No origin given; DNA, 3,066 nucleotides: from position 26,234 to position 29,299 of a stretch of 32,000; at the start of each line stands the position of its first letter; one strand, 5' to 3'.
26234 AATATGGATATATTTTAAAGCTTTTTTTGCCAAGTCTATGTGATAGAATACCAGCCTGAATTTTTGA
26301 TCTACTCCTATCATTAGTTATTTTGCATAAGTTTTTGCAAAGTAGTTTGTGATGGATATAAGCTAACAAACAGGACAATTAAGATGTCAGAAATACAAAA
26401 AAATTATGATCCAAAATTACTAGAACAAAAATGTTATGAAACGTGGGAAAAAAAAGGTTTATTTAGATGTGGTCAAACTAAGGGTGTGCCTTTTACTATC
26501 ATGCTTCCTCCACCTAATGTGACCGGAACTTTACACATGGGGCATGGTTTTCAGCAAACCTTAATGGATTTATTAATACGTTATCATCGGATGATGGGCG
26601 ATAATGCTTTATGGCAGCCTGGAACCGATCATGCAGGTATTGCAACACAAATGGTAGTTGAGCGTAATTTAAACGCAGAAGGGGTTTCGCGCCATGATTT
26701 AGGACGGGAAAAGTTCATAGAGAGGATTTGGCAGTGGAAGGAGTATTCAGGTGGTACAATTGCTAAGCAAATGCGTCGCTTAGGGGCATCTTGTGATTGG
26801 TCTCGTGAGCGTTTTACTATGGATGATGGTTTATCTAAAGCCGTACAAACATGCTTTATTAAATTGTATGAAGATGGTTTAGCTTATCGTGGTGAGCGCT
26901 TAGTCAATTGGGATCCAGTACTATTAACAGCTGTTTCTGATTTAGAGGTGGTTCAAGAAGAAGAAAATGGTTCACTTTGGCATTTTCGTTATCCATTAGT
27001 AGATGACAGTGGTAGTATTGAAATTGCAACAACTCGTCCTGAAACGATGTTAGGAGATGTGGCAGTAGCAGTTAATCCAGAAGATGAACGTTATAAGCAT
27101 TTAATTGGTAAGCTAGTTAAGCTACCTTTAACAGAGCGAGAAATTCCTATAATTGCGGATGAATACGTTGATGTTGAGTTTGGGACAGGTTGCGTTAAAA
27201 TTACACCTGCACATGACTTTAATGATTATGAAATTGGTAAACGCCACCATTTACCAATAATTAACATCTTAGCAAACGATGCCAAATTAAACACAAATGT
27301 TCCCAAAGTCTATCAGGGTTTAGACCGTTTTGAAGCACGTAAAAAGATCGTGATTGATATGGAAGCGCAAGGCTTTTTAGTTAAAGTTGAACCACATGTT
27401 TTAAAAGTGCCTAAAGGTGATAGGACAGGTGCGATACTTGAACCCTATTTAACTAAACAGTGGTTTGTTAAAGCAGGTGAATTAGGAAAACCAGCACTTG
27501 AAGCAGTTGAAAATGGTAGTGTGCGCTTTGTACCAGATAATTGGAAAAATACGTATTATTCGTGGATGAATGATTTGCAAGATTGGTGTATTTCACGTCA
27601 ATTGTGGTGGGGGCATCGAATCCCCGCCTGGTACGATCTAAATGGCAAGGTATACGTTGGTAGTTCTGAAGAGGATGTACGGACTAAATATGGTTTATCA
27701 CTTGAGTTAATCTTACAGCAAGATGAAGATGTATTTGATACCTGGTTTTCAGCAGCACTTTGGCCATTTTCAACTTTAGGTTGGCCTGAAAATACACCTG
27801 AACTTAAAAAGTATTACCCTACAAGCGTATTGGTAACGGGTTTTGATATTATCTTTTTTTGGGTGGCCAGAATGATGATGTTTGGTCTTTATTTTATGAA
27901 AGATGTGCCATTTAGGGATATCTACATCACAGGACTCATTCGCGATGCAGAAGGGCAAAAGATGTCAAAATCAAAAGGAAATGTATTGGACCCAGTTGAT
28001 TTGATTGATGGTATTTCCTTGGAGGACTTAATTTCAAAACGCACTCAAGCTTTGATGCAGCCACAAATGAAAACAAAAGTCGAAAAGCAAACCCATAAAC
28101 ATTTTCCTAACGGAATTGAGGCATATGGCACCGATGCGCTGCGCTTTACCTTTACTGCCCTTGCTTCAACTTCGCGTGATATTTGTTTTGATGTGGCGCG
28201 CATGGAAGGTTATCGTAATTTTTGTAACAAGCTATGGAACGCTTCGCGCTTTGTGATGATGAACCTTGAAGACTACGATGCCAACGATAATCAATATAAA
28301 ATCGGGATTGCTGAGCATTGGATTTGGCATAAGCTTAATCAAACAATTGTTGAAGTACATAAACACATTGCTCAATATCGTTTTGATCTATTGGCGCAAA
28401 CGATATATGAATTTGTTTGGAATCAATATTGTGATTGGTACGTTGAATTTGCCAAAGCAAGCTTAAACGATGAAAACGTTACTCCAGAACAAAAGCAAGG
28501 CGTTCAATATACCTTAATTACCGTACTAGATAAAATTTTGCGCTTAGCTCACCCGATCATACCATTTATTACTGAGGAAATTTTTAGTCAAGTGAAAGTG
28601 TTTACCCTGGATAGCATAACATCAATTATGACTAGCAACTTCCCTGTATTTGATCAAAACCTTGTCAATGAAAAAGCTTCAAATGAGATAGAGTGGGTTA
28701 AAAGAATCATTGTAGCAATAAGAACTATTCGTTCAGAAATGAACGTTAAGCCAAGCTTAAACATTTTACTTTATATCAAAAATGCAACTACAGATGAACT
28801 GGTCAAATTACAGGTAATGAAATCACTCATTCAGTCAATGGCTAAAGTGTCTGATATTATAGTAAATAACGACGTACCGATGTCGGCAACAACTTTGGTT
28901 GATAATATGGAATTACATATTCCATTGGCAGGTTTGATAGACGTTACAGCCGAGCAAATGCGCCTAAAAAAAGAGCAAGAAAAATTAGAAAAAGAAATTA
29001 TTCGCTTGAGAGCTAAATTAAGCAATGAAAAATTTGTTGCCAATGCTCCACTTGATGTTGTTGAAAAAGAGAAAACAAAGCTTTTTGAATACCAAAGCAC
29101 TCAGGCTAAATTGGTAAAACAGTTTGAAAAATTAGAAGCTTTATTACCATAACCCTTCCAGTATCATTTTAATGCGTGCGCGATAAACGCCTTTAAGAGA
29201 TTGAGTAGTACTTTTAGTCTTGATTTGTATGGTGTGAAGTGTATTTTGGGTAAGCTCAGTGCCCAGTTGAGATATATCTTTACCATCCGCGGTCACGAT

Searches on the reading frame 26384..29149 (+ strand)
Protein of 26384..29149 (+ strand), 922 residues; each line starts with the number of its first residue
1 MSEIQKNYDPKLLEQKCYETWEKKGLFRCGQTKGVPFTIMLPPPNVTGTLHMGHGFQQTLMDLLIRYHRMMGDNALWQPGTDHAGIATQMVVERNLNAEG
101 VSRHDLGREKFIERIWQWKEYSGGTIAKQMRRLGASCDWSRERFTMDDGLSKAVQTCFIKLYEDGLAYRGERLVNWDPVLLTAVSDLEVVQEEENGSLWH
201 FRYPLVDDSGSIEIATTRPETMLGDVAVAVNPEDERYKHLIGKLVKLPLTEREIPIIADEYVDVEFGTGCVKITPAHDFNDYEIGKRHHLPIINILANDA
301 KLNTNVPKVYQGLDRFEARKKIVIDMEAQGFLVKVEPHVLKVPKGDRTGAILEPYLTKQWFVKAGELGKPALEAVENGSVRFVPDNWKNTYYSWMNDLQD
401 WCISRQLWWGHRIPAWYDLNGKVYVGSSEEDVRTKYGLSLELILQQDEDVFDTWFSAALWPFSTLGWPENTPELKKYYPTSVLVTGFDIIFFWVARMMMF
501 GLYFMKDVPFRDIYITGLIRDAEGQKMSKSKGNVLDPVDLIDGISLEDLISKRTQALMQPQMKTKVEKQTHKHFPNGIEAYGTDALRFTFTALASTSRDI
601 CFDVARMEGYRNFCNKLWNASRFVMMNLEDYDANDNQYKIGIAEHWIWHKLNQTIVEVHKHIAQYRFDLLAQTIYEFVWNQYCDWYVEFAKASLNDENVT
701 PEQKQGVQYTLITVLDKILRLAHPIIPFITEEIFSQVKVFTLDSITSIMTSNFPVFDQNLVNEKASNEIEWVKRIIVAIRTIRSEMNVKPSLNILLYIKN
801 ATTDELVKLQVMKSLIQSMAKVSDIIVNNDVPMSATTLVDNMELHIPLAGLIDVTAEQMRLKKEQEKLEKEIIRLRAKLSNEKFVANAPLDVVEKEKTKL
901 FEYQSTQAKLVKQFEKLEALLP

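Call 17: find_related_loci(query=window:26384-29149:+, collection=genome_contigs, flank=10000)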
Query window:26384-29149:+ (922 aa) in genome_contigs; peptide patterns used: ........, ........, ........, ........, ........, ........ (x = any residue, [..] = any of these).
600 stretches matched a pattern (row limit reached: there are more); 594 encode a relative of the query (tblastn E <= 1e-3); the best 80 are kept; 80 distinct loci.
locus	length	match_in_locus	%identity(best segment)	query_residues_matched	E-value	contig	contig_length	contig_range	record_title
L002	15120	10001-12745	59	4-920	0e+0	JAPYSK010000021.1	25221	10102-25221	MAG: Candidatus Thioglobus sp. isolate PW4.metabat2.32 PW4_2118_length_25221_cov_63.567353, whole genome shotgun sequenc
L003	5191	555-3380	57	4-920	0e+0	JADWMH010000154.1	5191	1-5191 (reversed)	MAG: Gammaproteobacteria bacterium isolate Sva-25 NODE_8879_length_5266_cov_6.916907, whole genome shotgun sequence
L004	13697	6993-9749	57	4-921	0e+0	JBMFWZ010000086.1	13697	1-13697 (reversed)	MAG: Steroidobacteraceae bacterium isolate KM4364-31 NODE_86_length_13697_cov_4.402643, whole genome shotgun sequence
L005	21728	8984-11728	57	4-920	0e+0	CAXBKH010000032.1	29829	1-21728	MAG TPA_asm: uncultured bacterium isolate ERR2762155_maxbin2_30 genome assembly, contig: ERZ3421563.732, whole genome sh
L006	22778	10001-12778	57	4-920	0e+0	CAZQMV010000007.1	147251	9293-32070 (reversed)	MAG TPA_asm: Uncultured Candidatus Berkiella sp. isolate SRP344714_co2_78 genome assembly, contig: NODE_210_length_14725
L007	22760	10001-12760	57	4-920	0e+0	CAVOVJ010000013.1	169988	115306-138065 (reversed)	MAG: uncultured Gammaproteobacteria bacterium isolate MFD09779.bin.2.218 genome assembly, contig: contig_49359, whole ge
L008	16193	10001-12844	55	4-920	0e+0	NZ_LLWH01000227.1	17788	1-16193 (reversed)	Pseudomonas endophytica strain BSTT44 contig_86, whole genome shotgun sequence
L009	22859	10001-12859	55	4-920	0e+0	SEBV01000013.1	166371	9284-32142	MAG: Gammaproteobacteria bacterium isolate PMG_258 scaffold_180, whole genome shotgun sequence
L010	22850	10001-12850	55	4-922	0e+0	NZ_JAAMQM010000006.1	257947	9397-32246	Pseudomonas capeferrum strain 20A1 NODE_6_length_257947_cov_50.584311, whole genome shotgun sequence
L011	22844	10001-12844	55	4-920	0e+0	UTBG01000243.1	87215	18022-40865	Pseudomonas sp. 286 isolate p11.D4 genome assembly, contig: 243, whole genome shotgun sequence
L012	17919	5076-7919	55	4-920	0e+0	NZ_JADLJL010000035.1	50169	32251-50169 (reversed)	Pseudomonas guariconensis strain 20-MO00619-0 contig00035, whole genome shotgun sequence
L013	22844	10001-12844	55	4-920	0e+0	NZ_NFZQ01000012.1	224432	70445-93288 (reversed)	Pseudomonas sp. SID14000 NODE_12_length_224432_cov_148.477_ID_23, whole genome shotgun sequence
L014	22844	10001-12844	55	4-920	0e+0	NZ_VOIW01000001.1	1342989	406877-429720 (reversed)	Pseudomonas haemolytica strain DSM 108987 1_1342989_63.7663, whole genome shotgun sequence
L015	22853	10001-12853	55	2-920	0e+0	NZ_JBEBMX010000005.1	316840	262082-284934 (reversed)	Saccharospirillum sp. HFRX-1 NODE_8_length_316840_cov_9.539345, whole genome shotgun sequence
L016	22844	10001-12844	55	4-920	0e+0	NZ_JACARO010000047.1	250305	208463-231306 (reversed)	Pseudomonas sp. P7548 p7548-P-gingeri_S19_L001_contig_47, whole genome shotgun sequence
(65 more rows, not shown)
